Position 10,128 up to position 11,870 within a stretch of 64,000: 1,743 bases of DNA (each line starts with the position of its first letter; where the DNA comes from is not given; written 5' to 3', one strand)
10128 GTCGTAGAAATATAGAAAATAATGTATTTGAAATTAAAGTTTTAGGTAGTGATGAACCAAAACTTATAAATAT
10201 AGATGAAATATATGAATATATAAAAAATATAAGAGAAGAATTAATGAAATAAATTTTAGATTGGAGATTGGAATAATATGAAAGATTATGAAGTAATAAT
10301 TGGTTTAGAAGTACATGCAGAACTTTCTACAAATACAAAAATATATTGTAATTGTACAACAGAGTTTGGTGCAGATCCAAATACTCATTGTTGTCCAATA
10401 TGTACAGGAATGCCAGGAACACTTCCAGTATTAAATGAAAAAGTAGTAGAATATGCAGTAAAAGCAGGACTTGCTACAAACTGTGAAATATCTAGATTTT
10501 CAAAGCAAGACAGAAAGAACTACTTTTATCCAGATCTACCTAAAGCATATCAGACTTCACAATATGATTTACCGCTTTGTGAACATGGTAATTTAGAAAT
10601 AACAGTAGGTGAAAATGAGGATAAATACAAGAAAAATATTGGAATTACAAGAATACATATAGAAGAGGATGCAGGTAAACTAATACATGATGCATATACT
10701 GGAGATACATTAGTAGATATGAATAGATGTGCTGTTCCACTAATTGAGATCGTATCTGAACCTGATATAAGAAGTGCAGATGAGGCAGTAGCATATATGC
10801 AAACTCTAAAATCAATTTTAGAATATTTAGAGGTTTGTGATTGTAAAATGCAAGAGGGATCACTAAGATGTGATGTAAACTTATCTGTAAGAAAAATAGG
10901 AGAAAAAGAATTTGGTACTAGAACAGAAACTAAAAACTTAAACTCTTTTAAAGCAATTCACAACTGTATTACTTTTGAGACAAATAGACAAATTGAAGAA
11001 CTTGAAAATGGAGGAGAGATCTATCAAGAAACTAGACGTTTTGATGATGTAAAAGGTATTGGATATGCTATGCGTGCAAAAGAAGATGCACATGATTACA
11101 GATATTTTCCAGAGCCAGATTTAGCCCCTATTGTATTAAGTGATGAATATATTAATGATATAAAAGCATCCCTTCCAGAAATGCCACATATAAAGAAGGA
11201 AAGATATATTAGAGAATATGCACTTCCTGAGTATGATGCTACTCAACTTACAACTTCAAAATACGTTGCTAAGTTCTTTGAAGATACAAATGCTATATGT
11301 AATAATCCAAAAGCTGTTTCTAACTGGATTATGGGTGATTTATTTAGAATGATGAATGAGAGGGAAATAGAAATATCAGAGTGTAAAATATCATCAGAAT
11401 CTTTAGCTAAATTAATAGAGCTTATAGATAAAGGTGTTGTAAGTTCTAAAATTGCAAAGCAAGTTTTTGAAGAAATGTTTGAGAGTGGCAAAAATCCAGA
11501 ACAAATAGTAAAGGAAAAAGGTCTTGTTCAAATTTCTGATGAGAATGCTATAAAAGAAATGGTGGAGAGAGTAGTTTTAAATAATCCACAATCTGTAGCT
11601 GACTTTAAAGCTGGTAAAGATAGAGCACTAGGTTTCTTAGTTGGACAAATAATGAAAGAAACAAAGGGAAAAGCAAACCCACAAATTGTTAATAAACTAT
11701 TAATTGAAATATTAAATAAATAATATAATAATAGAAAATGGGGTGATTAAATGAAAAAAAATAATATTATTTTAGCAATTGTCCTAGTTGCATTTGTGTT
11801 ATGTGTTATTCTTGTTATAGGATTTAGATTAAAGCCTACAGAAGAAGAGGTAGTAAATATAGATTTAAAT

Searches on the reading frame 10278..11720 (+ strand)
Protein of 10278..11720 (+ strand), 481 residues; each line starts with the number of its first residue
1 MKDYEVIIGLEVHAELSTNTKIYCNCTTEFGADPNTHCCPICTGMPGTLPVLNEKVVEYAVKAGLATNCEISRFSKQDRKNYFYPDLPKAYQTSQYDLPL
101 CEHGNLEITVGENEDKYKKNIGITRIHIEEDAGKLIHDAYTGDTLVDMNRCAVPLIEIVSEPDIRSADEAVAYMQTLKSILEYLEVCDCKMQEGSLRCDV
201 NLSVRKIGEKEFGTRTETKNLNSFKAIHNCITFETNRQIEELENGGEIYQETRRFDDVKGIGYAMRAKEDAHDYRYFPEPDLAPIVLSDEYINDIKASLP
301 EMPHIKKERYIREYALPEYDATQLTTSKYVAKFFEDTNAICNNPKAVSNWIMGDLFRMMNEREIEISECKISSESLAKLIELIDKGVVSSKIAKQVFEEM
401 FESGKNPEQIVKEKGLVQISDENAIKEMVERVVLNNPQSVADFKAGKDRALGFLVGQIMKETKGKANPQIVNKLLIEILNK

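Call 68: find_homologous_proteins(query=window:10278-11720:+, max_evalue=1e-100)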
Query window:10278-11720:+ (481 aa): 8000 proteins with E <= 1e-100 among 8000 candidates; the best 120 are listed.
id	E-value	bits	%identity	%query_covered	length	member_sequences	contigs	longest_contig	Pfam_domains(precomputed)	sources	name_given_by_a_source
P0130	0.0e+0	1093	-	-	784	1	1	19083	PF02637.24,PF02934.21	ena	-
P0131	0.0e+0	1039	94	100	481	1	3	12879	PF02637.24,PF02934.21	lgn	-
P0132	0.0e+0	1036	94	100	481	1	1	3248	PF02637.24,PF02934.21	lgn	-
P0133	0.0e+0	1017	93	100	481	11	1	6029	PF02637.24,PF02934.21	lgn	-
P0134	0.0e+0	1012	92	100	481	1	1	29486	PF02637.24,PF02934.21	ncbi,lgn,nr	ncbi:MAG: Asp-tRNA(Asn)/Glu-tRNA(Gln) amidotransferase subunit GatB [Clostridia bacterium]|nr:Asp-tR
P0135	5.0e-295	997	90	100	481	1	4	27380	PF02637.24,PF02934.21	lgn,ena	-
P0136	1.7e-284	962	88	100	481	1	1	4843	PF02637.24,PF02934.21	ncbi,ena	-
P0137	2.1e-282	955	87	100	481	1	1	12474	PF02637.24,PF02934.21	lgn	-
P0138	7.1e-271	917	84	100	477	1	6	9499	PF02637.24,PF02934.21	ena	-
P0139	2.8e-270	915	84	100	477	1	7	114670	PF02637.24,PF02934.21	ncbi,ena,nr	ncbi:MAG: Asp-tRNA(Asn)/Glu-tRNA(Gln) amidotransferase subunit GatB [Clostridia bacterium]|nr:Asp-tR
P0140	5.2e-270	914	84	100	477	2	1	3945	PF02637.24,PF02934.21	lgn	-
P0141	6.5e-270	914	84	100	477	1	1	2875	PF02637.24,PF02934.21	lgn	-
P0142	7.9e-270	913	84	100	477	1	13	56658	PF02637.24,PF02934.21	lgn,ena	-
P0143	1.4e-269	913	83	100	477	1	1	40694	PF02637.24,PF02934.21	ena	-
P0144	1.6e-269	912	84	100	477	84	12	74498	PF02637.24,PF02934.21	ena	-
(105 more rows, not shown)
